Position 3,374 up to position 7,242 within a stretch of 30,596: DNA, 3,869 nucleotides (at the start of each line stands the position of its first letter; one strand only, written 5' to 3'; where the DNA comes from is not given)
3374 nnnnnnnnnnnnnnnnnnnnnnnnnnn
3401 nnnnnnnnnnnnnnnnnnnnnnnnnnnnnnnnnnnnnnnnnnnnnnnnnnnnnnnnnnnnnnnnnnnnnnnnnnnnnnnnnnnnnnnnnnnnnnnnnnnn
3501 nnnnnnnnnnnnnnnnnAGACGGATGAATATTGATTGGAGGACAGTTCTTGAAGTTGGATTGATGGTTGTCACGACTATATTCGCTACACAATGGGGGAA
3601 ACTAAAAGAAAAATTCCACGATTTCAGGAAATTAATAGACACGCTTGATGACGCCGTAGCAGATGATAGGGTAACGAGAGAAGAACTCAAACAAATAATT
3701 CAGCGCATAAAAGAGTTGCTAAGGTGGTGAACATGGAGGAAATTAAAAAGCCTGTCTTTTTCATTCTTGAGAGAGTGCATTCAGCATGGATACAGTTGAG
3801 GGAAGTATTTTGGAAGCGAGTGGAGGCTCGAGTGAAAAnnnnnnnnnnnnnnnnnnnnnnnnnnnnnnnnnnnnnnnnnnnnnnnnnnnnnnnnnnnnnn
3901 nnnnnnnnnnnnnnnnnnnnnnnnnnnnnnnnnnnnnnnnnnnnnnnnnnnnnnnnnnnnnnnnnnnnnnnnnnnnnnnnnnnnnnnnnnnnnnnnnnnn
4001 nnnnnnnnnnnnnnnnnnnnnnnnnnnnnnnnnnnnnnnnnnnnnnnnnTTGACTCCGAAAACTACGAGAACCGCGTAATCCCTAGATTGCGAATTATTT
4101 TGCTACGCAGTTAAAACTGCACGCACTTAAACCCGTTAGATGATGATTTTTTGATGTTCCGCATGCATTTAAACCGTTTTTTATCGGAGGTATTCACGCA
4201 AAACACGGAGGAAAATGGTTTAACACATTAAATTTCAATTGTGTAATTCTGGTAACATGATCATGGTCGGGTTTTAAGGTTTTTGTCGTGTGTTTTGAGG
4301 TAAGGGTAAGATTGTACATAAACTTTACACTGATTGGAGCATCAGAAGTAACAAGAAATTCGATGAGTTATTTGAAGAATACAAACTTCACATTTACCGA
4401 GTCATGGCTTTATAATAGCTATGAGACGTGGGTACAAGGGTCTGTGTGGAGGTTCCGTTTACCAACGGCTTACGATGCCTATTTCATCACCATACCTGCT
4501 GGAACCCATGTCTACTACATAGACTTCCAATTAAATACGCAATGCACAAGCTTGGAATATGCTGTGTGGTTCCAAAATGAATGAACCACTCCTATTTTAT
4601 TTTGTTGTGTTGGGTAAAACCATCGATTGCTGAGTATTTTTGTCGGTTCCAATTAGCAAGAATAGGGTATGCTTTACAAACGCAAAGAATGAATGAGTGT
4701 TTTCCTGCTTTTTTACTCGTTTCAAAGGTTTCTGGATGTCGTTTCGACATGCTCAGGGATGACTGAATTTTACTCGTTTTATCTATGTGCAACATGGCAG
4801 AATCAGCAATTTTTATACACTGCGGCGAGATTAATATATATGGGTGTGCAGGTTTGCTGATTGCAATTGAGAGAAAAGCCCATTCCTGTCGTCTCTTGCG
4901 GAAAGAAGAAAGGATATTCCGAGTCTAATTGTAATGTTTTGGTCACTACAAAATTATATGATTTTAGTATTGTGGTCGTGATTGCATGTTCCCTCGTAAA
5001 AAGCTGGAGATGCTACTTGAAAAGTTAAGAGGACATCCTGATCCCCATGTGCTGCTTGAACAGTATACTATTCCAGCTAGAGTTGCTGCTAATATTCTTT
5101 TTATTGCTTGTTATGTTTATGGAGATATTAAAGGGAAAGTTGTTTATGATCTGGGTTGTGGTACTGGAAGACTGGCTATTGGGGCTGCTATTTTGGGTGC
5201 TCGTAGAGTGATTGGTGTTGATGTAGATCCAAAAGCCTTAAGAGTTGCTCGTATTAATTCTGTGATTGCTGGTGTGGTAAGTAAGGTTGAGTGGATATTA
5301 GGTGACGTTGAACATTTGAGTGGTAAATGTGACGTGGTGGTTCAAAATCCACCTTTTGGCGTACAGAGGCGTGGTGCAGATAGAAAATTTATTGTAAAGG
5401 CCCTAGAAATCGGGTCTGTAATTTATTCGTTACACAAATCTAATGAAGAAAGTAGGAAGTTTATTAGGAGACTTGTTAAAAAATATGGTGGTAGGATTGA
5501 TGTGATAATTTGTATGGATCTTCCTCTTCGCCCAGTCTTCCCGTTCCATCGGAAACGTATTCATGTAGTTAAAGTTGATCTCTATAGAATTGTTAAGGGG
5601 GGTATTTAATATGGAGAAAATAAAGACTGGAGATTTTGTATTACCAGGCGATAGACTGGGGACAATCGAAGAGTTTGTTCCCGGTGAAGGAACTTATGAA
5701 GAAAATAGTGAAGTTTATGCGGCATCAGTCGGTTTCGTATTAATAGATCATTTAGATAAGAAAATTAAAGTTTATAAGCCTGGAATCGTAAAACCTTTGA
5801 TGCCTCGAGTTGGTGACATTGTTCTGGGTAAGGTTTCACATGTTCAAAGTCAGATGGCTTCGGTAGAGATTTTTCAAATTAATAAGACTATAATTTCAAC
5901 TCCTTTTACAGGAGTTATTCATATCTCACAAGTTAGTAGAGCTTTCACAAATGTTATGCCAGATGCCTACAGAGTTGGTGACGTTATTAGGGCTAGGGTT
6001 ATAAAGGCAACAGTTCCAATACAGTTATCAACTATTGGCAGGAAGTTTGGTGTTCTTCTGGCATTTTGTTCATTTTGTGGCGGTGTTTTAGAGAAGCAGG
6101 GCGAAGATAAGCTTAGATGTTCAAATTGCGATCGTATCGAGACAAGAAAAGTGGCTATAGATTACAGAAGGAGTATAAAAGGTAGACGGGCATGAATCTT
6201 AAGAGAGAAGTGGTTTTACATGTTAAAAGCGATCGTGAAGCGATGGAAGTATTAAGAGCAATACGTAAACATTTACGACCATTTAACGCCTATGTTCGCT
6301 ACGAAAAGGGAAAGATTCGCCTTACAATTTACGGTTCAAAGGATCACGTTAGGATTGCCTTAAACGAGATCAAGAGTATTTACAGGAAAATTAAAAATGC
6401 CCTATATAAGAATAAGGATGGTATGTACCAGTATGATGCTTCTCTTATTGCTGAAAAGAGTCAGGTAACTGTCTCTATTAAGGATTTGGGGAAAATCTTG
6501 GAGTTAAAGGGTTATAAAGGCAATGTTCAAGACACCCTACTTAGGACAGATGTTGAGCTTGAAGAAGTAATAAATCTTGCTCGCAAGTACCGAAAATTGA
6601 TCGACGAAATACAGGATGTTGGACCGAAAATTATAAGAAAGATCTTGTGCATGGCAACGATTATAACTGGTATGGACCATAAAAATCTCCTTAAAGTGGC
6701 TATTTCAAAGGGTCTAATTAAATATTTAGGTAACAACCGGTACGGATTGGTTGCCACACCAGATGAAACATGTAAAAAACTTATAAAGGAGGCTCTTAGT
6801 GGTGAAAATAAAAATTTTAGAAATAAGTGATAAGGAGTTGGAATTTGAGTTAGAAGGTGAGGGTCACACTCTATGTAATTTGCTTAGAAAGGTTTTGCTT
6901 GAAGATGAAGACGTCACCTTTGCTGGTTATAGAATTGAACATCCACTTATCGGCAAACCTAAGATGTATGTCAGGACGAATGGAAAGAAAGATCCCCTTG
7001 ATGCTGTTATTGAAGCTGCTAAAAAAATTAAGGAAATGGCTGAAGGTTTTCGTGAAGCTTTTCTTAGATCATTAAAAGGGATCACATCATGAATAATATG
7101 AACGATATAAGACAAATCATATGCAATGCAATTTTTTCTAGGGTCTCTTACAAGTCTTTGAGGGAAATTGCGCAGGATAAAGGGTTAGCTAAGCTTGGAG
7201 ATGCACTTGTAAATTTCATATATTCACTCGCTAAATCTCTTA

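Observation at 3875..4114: Mobile element encodes its own divergent Alba chromatin protein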

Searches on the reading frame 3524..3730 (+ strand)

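Call 7: search_protein_families(library=pfam, proteins=[window:3524-3730:+], max_evalue=0.01)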
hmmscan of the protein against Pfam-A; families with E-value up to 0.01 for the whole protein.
window:3524-3730:+ (68 aa): 0 families

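Call 42: search_protein_families(library=phrogs, proteins=[window:3524-3730:+], max_evalue=0.01)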
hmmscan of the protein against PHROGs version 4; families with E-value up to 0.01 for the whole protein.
window:3524-3730:+ (68 aa): 1 family
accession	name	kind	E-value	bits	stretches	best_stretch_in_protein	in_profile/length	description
phrog_28686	-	unknown function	0.001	20.1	1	6-57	8-61/61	-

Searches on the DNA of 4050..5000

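Call 35: search_rna_families(source=window, start=4050, end=5000, threshold=evalue, max_evalue=1)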
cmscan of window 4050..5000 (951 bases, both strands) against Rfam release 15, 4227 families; matches with E-value up to 1: 0.
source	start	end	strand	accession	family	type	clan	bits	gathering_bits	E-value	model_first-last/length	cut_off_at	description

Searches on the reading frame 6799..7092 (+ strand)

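Call 8: search_protein_families(library=pfam, proteins=[window:6799-7092:+], max_evalue=0.01)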
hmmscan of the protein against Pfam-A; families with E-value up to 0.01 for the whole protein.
window:6799-7092:+ (97 aa): 2 families
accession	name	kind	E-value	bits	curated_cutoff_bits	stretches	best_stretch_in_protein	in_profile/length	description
PF13656.11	RNA_pol_L_2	-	1.9e-25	88.8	27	1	13-86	1-74/75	RNA polymerase Rpb3/Rpb11 dimerisation domain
PF01193.29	RNA_pol_L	-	2.1e-11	43.8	24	1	15-79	1-72/74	RNA polymerase Rpb3/Rpb11 dimerisation domain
